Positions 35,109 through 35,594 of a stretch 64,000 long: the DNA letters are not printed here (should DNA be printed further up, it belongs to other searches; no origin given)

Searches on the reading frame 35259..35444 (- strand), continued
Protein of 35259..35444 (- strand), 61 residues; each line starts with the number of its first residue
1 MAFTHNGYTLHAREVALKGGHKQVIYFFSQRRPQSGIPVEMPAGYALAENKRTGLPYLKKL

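Call 34: search_protein_families(library=pfam, proteins=[P0210, P0240, P0222, P0257, P0255, P0264, P0262, P0216, P0203, P0245], max_evalue=0.01)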
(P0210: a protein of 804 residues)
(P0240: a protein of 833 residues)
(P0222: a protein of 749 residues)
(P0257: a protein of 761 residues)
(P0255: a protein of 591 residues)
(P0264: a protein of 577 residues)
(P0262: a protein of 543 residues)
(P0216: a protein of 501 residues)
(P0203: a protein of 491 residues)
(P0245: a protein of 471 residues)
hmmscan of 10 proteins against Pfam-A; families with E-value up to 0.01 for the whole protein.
P0210 (804 aa): 6 families
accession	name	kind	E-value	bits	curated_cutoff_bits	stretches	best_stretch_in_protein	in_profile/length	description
PF14520.12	HHH_5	-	1.3e-18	67.6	27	2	240-290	5-55/57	Helix-hairpin-helix domain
PF12826.13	HHH_2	-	3.9e-05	24.2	27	1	241-288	7-53/64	Helix-hairpin-helix motif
PF12836.13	HHH_3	-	0.0012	19.3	27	0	245-290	22-64/65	Helix-hairpin-helix motif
PF22357.2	AF1548-like_C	-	0.0034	17.9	23.9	0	648-693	8-52/56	AF1548-like, C-terminal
PF08614.16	ATG16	-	0.007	17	33.7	1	497-600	77-180/200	Autophagy protein 16 (ATG16)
PF00633.29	HHH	-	0.0091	16.3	24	0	260-287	1-28/30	Helix-hairpin-helix motif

P0240 (833 aa): 10 families
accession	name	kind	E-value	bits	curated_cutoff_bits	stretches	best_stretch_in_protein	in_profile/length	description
PF14520.12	HHH_5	-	3.8e-35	120.6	27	4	672-722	5-55/57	Helix-hairpin-helix domain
PF12826.13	HHH_2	-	5.2e-16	59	27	1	501-532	22-53/64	Helix-hairpin-helix motif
PF25453.1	DUF7898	-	7.9e-15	55.5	27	3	266-315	15-64/80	Domain of unknown function (DUF7898)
PF00633.29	HHH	-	1.4e-11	44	24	0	279-305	2-28/30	Helix-hairpin-helix motif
PF12836.13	HHH_3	-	4e-10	40.1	27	0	285-310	11-36/65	Helix-hairpin-helix motif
PF03118.21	RNA_pol_A_CTD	-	7.4e-08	32.4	23.8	0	273-309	30-66/67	Bacterial RNA polymerase, alpha chain C terminal domain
PF14716.13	HHH_8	-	2e-07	31.7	30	0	394-423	39-70/73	Helix-hairpin-helix domain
PF20582.4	UPF0758_N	-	7.5e-06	26.4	27.1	0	681-712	44-73/77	UPF0758 N-terminal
PF14229.12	DUF4332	-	0.0017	19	23.2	0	656-727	40-117/122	Domain of unknown function (DUF4332)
PF11124.14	Pho86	-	0.0053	16.6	29.3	0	352-413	230-286/291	Inorganic phosphate transporter chaperone Pho86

P0222 (749 aa): 9 families
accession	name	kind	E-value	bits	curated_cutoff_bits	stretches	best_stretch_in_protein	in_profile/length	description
PF14520.12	HHH_5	-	8.5e-36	122.7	27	4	463-513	6-56/57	Helix-hairpin-helix domain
PF12826.13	HHH_2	-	1.3e-10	41.7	27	1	235-265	22-52/64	Helix-hairpin-helix motif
PF12836.13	HHH_3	-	7.4e-09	36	27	0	489-510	11-32/65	Helix-hairpin-helix motif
PF00633.29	HHH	-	1.8e-07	31.1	24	0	483-509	2-28/30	Helix-hairpin-helix motif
PF25453.1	DUF7898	-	1.9e-06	28.6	27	0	470-498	15-43/80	Domain of unknown function (DUF7898)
PF03118.21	RNA_pol_A_CTD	-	7.4e-05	22.8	23.8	0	601-638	28-65/67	Bacterial RNA polymerase, alpha chain C terminal domain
PF14716.13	HHH_8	-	0.00015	22.5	30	0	473-514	27-70/73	Helix-hairpin-helix domain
PF14229.12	DUF4332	-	0.0011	19.6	23.2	0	590-622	58-90/122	Domain of unknown function (DUF4332)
PF13730.12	HTH_36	-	0.0078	16.4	25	0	340-365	27-52/55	Helix-turn-helix domain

P0257 (761 aa): 4 families
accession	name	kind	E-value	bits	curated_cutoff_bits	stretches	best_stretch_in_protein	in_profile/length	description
PF14520.12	HHH_5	-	1e-17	64.8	27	2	603-655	5-57/57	Helix-hairpin-helix domain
PF12826.13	HHH_2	-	4e-06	27.3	27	0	490-533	10-52/64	Helix-hairpin-helix motif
PF25453.1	DUF7898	-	0.0009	20.1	27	0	491-541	12-62/80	Domain of unknown function (DUF7898)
PF10391.15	DNA_pol_lambd_f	-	0.0037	17.5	29.8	0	602-637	3-38/51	Fingers domain of DNA polymerase lambda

P0255 (591 aa): 0 families

P0264 (577 aa): 8 families
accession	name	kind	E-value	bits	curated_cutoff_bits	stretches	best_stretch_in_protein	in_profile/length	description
PF14520.12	HHH_5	-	2.4e-15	57.2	27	2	422-473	6-57/57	Helix-hairpin-helix domain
PF13240.11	Zn_Ribbon_1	-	9.8e-06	25.6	25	1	200-219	1-20/23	zinc-ribbon domain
PF12773.13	DZR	-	0.00053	20.5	27.3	1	195-223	9-35/45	Double zinc ribbon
PF24460.1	DUF7575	-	0.00059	19.6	28.5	1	201-222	6-27/28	Domain of unknown function (DUF7575)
PF25453.1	DUF7898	-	0.0006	20.6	27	0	314-343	13-42/80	Domain of unknown function (DUF7898)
PF17032.10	Zn_ribbon_15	-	0.0017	19.5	28.9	1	195-219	49-73/73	zinc-ribbon family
PF13248.11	Zn_ribbon_3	-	0.0027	17.6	27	1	201-220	5-24/26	zinc-ribbon domain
PF10391.15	DNA_pol_lambd_f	-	0.0052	17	29.8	0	316-341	12-37/51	Fingers domain of DNA polymerase lambda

P0262 (543 aa): 5 families
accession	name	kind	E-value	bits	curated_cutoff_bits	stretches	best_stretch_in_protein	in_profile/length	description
PF14520.12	HHH_5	-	2.7e-15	57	27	2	269-320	5-56/57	Helix-hairpin-helix domain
PF25453.1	DUF7898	-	3.4e-08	34.2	27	2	383-445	9-73/80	Domain of unknown function (DUF7898)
PF12826.13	HHH_2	-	8.8e-08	32.6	27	1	276-316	12-52/64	Helix-hairpin-helix motif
PF10391.15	DNA_pol_lambd_f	-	3.6e-05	23.9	29.8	0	277-303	12-38/51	Fingers domain of DNA polymerase lambda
PF14229.12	DUF4332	-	0.009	16.6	23.2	0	271-310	58-98/122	Domain of unknown function (DUF4332)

P0216 (501 aa): 0 families

P0203 (491 aa): 3 families
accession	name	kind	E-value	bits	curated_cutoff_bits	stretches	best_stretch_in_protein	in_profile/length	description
PF14520.12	HHH_5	-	6.2e-06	27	27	1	267-315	7-56/57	Helix-hairpin-helix domain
PF12826.13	HHH_2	-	0.0065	17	27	0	268-312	9-53/64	Helix-hairpin-helix motif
PF10391.15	DNA_pol_lambd_f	-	0.0093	16.2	29.8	0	263-303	2-45/51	Fingers domain of DNA polymerase lambda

P0245 (471 aa): 3 families
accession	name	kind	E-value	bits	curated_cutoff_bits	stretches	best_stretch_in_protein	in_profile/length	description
PF14520.12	HHH_5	-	2.5e-11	44.3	27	1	307-355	6-54/57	Helix-hairpin-helix domain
PF12826.13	HHH_2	-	4.3e-05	24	27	1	313-353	13-52/64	Helix-hairpin-helix motif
PF00633.29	HHH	-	0.00035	20.7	24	1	326-353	1-28/30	Helix-hairpin-helix motif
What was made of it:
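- Long proteins are HhH arrays that end in the module (call 34).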

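Call 35: search_protein_families(library=phrogs, proteins=[window:35262-35444:-], max_evalue=0.01)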
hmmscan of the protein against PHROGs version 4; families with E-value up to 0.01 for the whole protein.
window:35262-35444:- (61 aa): 0 families

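Call 43: list_cluster_members(proteins=[P0240, P0222, P0210, P0122, P0128, P0143, P0124, P0170, P0133, P0182])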
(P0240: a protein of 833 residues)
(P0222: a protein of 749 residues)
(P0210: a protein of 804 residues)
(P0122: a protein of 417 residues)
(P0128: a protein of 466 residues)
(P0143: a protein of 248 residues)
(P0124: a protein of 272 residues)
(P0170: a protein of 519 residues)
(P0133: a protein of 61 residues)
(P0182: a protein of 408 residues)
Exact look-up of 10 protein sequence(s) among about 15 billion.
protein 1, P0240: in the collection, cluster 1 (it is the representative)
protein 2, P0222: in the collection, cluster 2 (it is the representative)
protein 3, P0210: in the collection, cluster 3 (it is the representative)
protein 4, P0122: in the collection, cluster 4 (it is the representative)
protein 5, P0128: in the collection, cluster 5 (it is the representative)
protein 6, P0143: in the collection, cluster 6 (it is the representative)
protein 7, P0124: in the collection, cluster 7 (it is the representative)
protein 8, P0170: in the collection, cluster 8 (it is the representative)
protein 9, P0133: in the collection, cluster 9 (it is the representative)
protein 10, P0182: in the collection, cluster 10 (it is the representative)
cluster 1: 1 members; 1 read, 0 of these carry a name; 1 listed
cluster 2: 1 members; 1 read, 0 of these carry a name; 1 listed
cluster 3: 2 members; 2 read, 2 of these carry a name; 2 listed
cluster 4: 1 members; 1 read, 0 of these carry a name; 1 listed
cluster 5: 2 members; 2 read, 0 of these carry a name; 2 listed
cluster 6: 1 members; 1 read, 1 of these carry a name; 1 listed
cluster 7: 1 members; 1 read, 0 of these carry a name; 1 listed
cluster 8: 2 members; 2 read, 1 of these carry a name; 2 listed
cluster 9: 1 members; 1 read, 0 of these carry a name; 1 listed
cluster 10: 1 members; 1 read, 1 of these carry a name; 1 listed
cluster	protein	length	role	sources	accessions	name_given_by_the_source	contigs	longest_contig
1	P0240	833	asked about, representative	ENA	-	-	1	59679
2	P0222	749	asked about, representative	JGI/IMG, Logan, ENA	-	-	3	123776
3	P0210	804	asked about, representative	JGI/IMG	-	hypothetical protein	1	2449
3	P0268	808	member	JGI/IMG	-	hypothetical protein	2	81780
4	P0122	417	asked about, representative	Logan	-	-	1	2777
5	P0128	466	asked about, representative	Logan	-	-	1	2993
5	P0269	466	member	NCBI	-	-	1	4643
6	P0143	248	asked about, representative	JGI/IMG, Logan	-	hypothetical protein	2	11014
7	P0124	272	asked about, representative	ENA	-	-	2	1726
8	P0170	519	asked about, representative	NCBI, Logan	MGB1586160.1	MAG: DUF4332 domain-containing protein [Thermoplasmatota archaeon]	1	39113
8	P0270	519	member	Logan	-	-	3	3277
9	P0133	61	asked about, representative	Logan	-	-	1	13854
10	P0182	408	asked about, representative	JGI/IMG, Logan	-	predicted flap endonuclease-1-like 5' DNA nuclease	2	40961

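Call 48: search_protein_families(library=pfam, alignment_id=A2, max_evalue=10)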
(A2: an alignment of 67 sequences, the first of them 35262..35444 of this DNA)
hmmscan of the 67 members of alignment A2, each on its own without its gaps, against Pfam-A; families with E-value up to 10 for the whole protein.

A. member 1, window:35262-35444:- (61 aa): 0 families

B. families by the number of members that match (of 67 scanned): 5 families
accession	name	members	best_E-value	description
PF03640.20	Lipoprotein_15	2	0.042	Secreted repeat of unknown function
PF09064.16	EGF_Tme5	1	0.016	Thrombomodulin like fifth domain, EGF-like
PF07676.18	PD40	1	0.03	WD40-like Beta Propeller Repeat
PF02196.21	RBD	1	0.26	Raf-like Ras-binding domain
PF12662.13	cEGF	1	0.34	Complement Clr-like EGF-like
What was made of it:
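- On Sul7d / Cren7-type archaeal chromatin proteins: No Pfam hit (call 48).
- On Archaeal ribosomal proteins: No Pfam ribosomal family (call 48).
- Closest known: Sul7d family. Different: No sequence match to their Pfam families (call 48).
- There is no Pfam ribosomal family match (call 48).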

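Call 50: find_encoding_contigs(protein=P0182, flank=6000, max_places=2)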
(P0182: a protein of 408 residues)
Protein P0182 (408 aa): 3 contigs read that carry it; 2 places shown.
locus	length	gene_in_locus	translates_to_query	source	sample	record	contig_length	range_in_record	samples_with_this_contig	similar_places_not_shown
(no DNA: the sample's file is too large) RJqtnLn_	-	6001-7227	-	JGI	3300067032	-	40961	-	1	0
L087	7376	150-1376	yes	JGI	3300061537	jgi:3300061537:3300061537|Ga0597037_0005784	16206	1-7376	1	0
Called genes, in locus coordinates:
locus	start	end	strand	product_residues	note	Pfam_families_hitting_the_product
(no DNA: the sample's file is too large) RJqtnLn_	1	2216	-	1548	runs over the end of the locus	PF17766:fn3_6 (faint)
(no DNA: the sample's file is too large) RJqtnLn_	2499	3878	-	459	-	PF03952:Enolase_N, PF00113:Enolase_C, PF13378:MR_MLE_C (weak)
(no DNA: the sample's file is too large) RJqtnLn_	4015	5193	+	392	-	PF18884:TSP3_bac (weak)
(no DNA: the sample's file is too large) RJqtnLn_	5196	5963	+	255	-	-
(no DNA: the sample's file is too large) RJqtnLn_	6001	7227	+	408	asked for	PF11731:Cdd1 (faint), PF14229:DUF4332, PF14520:HHH_5 (faint)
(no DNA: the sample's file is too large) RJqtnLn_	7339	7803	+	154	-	-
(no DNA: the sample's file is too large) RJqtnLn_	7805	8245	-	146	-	PF13828:DUF4190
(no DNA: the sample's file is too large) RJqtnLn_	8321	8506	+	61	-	-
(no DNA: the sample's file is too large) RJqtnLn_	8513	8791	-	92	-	-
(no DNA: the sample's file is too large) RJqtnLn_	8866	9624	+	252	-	PF01015:Ribosomal_S3Ae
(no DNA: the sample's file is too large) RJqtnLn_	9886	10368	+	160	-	-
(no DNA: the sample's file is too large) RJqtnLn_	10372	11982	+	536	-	-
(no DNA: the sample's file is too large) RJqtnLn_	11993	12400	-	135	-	-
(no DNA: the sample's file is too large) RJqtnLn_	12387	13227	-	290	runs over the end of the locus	PF01026:TatD_DNase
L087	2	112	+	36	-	?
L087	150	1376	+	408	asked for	PF11731:Cdd1 (faint), PF14229:DUF4332, PF14520:HHH_5 (faint)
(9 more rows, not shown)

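Call 70: search_protein_families(library=padloc, proteins=[window:35262-35444:-], max_evalue=0.01)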
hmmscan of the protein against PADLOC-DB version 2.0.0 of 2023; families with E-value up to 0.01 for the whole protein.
window:35262-35444:- (61 aa): 0 families

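Call 74: search_protein_families(library=pfam, proteins=[P0187, P0184, P0239, P0232, P0155, P0220, P0144, P0227, P0172, P0188], max_evalue=0.01)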
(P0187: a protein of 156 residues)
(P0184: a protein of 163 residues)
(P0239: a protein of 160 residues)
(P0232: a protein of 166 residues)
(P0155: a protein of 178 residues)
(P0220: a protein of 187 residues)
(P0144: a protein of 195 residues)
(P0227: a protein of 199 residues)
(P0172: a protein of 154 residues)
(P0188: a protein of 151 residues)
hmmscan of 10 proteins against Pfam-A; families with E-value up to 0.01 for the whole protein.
P0187 (156 aa): 0 families

P0184 (163 aa): 2 families
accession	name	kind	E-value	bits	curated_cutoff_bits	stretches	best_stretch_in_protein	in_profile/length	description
PF01037.27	AsnC_trans_reg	-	1.9e-07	31.3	25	1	7-75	1-70/73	Lrp/AsnC ligand binding domain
PF03927.19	NapD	-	0.01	16.4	28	0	7-71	6-68/76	NapD protein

P0239 (160 aa): 2 families
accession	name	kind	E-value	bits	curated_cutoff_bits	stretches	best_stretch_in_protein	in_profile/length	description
PF14520.12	HHH_5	-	1.1e-09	39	27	1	12-63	4-55/57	Helix-hairpin-helix domain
PF03118.21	RNA_pol_A_CTD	-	0.00064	19.8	23.8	1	26-64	28-66/67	Bacterial RNA polymerase, alpha chain C terminal domain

P0232 (166 aa): 0 families

P0155 (178 aa): 1 family
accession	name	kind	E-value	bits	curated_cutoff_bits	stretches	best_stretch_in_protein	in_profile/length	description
PF09954.14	DUF2188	-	6.9e-06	26.6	22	1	125-172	8-58/62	Uncharacterized protein conserved in bacteria (DUF2188)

P0220 (187 aa): 0 families

P0144 (195 aa): 0 families

P0227 (199 aa): 0 families

P0172 (154 aa): 0 families

P0188 (151 aa): 0 families
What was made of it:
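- P0184 = Lrp/AsnC RAM domain + module with no HTH (call 74).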

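Call 77: search_protein_families(library=pfam, proteins=[P0159, P0137, P0146, P0147, P0198, P0154, P0183, P0194, P0205, P0142], max_evalue=0.01)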
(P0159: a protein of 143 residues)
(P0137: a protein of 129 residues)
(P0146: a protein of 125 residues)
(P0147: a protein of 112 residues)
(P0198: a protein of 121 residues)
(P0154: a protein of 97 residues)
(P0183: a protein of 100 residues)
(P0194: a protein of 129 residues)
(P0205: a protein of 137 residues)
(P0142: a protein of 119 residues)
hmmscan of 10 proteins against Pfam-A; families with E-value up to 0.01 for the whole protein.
P0159 (143 aa): 1 family
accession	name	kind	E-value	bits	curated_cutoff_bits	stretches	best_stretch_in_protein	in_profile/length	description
PF02945.21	Endonuclease_7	-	2.3e-21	75.9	23.6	1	64-134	9-82/82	Recombination endonuclease VII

P0137 (129 aa): 0 families

P0146 (125 aa): 0 families

P0147 (112 aa): 0 families

P0198 (121 aa): 0 families

P0154 (97 aa): 0 families

P0183 (100 aa): 0 families

P0194 (129 aa): 0 families

P0205 (137 aa): 0 families

P0142 (119 aa): 0 families
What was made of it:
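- P0159 = module + recombination endonuclease VII, E 2.3e-21 (call 77). Replacement of the HTH in a RAM-domain protein and fusion to endonuclease VII (calls 74, 77) call for a DNA-contacting part. One fusion is to endonuclease VII, a domain common in viruses (call 77).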

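Call 78: fold_search(model_id=the predicted structure, library=viral)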
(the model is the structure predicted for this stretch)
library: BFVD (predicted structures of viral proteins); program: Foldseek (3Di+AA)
matches with E <= 10: 470; with E <= 0.001: 0
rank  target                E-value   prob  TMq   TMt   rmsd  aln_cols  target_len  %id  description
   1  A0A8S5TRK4            2.5e-03  1.00  0.77  0.63   2.6        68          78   20  Uncharacterized protein [Siphoviridae sp. ct1SN28]
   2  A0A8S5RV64            4.0e-01  0.35  0.30  0.09  10.6        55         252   11  (no name in the UniProt tables at hand)
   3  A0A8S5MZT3            5.7e-01  0.25  0.31  0.12  28.0        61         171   15  Uncharacterized protein [Myoviridae sp. ctCop38]
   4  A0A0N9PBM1            6.4e-01  0.51  0.37  0.32  10.4        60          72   10  (no name in the UniProt tables at hand)
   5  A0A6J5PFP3            6.8e-01  0.30  0.33  0.05  11.7        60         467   17  Uncharacterized protein [uncultured Caudovirales phage]
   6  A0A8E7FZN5            7.2e-01  0.15  0.29  0.07  19.0       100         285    8  (no name in the UniProt tables at hand)
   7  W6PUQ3                7.7e-01  0.44  0.36  0.30   6.4        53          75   11  Hypothethical phage protein [Citrobacter phage CR8]
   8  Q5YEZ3                8.6e-01  0.21  0.35  0.06  10.9        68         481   13  Ankyrin repeat-containing protein [Rock bream iridovirus]
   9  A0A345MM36            9.2e-01  0.15  0.26  0.11  12.9        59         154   15  (no name in the UniProt tables at hand)
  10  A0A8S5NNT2            1.0e+00  0.18  0.28  0.06  11.2        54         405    9  Uncharacterized protein [Myoviridae sp. ctj3P51]
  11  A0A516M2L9            1.0e+00  0.12  0.24  0.19   9.6        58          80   14  (no name in the UniProt tables at hand)
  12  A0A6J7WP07            1.1e+00  0.21  0.39  0.26  11.2        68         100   15  Uncharacterized protein [uncultured Caudovirales phage]
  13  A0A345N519            1.2e+00  0.14  0.35  0.23  11.1        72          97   11  (no name in the UniProt tables at hand)
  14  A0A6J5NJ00            1.4e+00  0.23  0.39  0.24  10.3        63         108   17  Uncharacterized protein [uncultured Caudovirales phage]
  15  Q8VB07                1.5e+00  0.18  0.34  0.14  11.1        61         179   11  Wsv203 [White spot syndrome virus (isolate Shrimp/China/Tongan/1996)]
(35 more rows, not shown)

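Call 79: find_related_loci(query=A2, collection=viral_contigs, flank=6000)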
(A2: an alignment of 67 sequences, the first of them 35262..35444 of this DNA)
Query A2 (61 aa) in viral_contigs; peptide patterns used: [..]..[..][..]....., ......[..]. (x = any residue, [..] = any of these).
27 stretches matched a pattern, but none encodes a relative of the query by tblastn (E <= 1e-3).
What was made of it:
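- Closest known: Uncharacterised 78-aa protein A0A8S5TRK4. Different: No member of the family was found on viral contigs (call 79).
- No relative on 2.9 million viral contigs (call 79).
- Tried and rejected: Viral contigs: no relative (call 79).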

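Call 87: find_encoding_contigs(protein=P0159, flank=5000, max_places=3)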
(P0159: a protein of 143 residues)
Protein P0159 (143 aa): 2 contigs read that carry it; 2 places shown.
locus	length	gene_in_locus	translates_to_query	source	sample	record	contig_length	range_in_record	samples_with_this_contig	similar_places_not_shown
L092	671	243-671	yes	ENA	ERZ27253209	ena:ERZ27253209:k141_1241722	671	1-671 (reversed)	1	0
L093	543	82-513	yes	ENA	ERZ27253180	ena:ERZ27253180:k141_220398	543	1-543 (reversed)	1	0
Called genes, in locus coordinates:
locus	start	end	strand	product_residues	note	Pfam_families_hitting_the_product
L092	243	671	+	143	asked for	PF02945:Endonuclease_7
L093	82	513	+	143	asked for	PF02945:Endonuclease_7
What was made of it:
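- The former is known only from two contigs of 543 and 671 nt (call 87).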

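Call 88: find_encoding_contigs(protein=P0184, flank=5000, max_places=3)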
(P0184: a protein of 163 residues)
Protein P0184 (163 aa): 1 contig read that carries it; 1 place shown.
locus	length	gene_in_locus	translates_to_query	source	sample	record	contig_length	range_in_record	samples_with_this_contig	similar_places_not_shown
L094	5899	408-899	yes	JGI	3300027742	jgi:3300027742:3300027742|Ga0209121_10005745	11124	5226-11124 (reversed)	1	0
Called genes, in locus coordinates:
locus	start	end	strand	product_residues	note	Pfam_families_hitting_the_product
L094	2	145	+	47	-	?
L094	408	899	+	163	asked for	PF01037:AsnC_trans_reg (weak)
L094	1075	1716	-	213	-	-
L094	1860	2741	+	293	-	PF01063:Aminotran_4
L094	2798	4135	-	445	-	-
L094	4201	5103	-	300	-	PF06550:SPP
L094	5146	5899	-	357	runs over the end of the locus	-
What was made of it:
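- Its gene lies near an aminotransferase gene (call 88).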

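Call 89: find_encoding_contigs(protein=P0222, flank=5000, max_places=2)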
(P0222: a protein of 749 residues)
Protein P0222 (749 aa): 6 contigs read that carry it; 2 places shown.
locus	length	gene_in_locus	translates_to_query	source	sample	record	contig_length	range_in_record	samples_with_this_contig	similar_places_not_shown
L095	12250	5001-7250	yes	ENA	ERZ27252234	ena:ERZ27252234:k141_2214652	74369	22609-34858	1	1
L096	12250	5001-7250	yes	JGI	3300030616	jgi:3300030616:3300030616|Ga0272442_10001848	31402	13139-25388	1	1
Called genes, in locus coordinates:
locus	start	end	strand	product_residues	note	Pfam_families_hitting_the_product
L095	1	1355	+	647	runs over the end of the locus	PF01702:TGT, PF14810:TGT_C2, PF01472:PUA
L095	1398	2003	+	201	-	-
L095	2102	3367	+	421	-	PF00368:HMG-CoA_red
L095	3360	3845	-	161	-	PF01948:PyrI, PF02748:PyrI_C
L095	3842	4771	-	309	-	PF02729:OTCace_N, PF00185:OTCace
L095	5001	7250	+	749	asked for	PF12836:HHH_3 (faint), PF12826:HHH_2 (faint), PF14520:HHH_5, PF25453:DUF7898 (faint), PF00633:HHH (faint), PF14520:HHH_5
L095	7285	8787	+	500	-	PF01139:RtcB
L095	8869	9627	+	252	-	PF09754:PAC2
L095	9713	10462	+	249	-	PF02006:PPS_PS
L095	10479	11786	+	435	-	PF01336:tRNA_anti-codon, PF00152:tRNA-synt_2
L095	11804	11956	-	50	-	-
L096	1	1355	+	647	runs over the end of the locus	PF01702:TGT, PF14810:TGT_C2, PF01472:PUA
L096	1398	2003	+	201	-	-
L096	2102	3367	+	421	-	PF00368:HMG-CoA_red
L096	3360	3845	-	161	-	PF01948:PyrI, PF02748:PyrI_C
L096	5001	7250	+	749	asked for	PF12836:HHH_3 (faint), PF12826:HHH_2 (faint), PF14520:HHH_5, PF25453:DUF7898 (faint), PF00633:HHH (faint), PF14520:HHH_5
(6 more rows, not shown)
